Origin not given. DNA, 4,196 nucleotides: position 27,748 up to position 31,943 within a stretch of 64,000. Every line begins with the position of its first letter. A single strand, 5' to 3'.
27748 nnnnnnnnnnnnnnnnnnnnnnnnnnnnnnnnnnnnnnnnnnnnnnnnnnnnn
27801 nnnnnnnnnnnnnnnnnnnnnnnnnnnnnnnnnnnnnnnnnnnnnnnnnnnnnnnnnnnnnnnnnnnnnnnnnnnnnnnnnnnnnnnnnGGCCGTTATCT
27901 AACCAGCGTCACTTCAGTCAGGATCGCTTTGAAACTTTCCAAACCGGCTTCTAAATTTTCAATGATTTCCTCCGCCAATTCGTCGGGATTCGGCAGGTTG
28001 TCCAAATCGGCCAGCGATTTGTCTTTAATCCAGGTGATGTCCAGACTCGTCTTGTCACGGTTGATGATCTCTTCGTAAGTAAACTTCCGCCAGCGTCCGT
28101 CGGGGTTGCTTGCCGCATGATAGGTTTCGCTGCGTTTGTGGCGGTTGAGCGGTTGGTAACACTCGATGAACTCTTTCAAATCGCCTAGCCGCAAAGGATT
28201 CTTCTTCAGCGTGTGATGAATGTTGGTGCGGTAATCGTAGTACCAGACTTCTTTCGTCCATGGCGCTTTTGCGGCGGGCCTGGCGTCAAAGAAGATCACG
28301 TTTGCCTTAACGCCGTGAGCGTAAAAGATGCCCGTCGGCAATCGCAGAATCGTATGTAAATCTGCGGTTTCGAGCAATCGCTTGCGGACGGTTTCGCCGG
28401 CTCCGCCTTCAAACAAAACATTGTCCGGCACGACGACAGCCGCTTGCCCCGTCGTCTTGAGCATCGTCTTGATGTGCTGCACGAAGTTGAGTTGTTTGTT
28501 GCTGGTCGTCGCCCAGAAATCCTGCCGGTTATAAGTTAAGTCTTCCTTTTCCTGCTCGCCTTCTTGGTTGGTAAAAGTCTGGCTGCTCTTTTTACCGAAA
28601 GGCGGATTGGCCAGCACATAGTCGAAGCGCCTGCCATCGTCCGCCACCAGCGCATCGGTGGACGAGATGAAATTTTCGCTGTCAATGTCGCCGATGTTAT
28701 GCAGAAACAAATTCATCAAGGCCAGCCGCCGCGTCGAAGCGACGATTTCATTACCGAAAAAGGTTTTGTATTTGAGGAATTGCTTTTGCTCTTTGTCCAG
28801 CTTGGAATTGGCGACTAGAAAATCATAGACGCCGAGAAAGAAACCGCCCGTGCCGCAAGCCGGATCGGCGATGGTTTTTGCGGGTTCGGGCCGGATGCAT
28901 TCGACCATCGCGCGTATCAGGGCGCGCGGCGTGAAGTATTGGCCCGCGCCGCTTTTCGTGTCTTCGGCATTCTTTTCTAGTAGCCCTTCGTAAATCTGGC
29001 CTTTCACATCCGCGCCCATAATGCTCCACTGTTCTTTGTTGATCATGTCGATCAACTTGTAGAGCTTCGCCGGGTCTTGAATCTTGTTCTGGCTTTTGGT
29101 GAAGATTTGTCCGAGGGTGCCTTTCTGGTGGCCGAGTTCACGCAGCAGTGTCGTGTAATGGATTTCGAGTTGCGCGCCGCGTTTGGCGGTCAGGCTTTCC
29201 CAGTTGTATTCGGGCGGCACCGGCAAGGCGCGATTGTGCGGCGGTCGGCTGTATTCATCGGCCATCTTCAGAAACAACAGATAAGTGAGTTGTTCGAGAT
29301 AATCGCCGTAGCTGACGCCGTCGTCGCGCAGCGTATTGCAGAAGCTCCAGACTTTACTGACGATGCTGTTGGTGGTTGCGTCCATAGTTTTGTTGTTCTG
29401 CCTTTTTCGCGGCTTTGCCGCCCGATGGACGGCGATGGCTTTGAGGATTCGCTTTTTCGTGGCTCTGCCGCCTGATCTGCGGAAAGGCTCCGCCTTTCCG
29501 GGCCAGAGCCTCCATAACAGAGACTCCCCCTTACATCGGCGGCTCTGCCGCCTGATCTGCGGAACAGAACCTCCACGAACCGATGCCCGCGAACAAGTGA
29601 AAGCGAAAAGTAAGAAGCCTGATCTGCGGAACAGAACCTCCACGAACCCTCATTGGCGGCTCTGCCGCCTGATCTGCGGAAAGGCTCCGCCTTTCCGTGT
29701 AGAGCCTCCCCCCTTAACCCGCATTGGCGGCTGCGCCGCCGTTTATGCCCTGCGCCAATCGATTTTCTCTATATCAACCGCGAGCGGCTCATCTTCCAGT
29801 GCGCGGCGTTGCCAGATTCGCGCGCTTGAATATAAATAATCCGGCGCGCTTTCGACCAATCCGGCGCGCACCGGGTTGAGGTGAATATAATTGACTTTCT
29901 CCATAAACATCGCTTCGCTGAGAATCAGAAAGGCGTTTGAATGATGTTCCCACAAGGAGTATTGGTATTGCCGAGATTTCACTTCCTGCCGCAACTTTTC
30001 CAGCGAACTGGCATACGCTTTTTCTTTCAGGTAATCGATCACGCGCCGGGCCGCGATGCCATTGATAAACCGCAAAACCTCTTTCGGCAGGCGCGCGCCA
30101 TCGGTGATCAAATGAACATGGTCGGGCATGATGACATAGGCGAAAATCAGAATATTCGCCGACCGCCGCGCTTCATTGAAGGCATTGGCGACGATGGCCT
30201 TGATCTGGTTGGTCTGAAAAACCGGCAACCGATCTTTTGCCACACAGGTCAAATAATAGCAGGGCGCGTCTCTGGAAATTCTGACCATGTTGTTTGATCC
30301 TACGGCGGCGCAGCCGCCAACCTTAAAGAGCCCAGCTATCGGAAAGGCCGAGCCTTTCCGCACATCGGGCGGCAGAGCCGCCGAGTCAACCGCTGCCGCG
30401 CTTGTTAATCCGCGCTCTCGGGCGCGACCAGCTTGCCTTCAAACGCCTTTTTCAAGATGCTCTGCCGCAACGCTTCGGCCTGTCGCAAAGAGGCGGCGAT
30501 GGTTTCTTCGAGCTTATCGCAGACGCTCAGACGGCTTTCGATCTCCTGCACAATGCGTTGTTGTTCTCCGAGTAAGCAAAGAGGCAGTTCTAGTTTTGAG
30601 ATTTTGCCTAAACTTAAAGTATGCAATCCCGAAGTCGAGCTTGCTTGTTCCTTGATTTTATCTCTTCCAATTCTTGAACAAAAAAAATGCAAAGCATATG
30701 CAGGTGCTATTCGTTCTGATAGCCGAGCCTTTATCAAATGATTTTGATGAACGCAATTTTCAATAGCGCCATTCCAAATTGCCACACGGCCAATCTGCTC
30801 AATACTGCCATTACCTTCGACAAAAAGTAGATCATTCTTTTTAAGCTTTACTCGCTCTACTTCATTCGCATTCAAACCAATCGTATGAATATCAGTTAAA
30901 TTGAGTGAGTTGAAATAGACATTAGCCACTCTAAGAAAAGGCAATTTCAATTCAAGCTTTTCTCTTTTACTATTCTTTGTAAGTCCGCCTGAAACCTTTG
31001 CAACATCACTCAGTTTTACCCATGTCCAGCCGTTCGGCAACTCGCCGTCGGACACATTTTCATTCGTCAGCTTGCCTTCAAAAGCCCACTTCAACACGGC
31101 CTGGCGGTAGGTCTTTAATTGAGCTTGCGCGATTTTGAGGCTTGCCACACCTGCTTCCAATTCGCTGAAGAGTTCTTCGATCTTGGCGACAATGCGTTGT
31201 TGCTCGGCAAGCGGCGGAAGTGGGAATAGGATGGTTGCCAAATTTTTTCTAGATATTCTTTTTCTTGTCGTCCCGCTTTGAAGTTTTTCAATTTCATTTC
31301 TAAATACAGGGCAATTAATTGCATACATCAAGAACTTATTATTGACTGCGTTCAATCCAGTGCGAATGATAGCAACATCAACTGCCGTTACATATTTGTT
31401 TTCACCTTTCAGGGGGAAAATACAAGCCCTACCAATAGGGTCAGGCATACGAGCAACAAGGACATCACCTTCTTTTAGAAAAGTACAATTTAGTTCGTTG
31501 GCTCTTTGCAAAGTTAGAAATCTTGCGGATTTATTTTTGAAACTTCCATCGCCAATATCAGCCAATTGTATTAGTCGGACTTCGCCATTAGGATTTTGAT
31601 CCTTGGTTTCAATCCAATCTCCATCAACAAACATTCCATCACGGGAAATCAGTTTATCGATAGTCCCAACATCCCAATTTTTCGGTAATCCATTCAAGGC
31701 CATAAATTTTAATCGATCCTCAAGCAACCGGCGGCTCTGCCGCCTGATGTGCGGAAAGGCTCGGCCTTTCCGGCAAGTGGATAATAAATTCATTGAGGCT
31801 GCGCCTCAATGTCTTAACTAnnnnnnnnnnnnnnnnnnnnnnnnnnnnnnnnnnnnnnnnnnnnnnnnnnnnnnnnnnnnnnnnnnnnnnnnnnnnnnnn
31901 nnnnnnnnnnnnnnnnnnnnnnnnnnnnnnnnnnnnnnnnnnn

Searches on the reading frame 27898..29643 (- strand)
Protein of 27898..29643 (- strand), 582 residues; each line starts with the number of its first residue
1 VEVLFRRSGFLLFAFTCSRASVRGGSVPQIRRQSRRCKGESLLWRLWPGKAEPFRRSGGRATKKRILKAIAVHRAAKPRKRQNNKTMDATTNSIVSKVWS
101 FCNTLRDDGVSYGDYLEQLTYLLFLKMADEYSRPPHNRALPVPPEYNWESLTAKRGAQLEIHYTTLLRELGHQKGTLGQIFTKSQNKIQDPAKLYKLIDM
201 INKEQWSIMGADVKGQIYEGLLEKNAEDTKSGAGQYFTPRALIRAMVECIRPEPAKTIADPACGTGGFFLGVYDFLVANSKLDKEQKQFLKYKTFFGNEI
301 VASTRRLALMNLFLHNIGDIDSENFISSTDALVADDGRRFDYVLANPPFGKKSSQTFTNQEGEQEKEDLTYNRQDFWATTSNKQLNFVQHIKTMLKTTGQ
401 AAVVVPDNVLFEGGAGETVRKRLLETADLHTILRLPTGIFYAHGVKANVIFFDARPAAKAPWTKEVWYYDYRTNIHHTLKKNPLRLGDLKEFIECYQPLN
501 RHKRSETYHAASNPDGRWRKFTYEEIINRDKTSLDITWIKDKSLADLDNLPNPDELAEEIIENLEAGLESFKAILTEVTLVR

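Call 64: search_protein_families(library=pfam, proteins=[window:27898-29643:-], max_evalue=0.0001)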
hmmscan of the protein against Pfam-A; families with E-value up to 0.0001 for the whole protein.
window:27898-29643:- (582 aa): 4 families
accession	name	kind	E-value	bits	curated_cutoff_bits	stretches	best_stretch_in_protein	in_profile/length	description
PF02384.22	N6_Mtase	-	1.3e-67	228.8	20.4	1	211-504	3-276/311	N-6 DNA Methylase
PF12161.14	HsdM_N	-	3.3e-13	50.9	24.5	1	95-201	2-135/135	HsdM N-terminal domain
PF07669.17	Eco57I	-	3e-09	37.6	25.3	1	299-435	69-165/171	Eco57I restriction-modification methylase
PF01170.24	UPF0020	-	2e-05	24.8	22.3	0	242-357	16-139/197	RMKL-like, methyltransferase domain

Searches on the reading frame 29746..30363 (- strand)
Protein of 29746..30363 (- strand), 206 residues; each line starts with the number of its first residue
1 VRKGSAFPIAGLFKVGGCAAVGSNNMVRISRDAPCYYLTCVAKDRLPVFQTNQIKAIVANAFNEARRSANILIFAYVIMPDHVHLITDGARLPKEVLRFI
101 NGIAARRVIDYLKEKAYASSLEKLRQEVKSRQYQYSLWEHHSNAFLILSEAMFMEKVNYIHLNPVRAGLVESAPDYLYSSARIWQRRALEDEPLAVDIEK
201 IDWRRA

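Call 64: search_protein_families(library=pfam, proteins=[window:29746-30363:-], max_evalue=0.0001)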
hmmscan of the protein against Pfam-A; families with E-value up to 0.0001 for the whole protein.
window:29746-30363:- (206 aa): 1 family
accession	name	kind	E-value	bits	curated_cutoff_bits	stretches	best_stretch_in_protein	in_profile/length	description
PF01797.21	Y1_Tnp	-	8.9e-07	29.5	23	1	36-109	7-78/121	Transposase IS200 like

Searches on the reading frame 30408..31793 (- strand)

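Call 64: search_protein_families(library=pfam, proteins=[window:30408-31793:-], max_evalue=0.0001)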
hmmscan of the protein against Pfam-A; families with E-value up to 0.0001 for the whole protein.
window:30408-31793:- (462 aa): 1 family
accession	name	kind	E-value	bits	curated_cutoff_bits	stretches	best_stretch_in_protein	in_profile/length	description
PF01420.25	Methylase_S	-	6.1e-25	88.8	22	2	253-436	1-166/168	Type I restriction modification DNA specificity domain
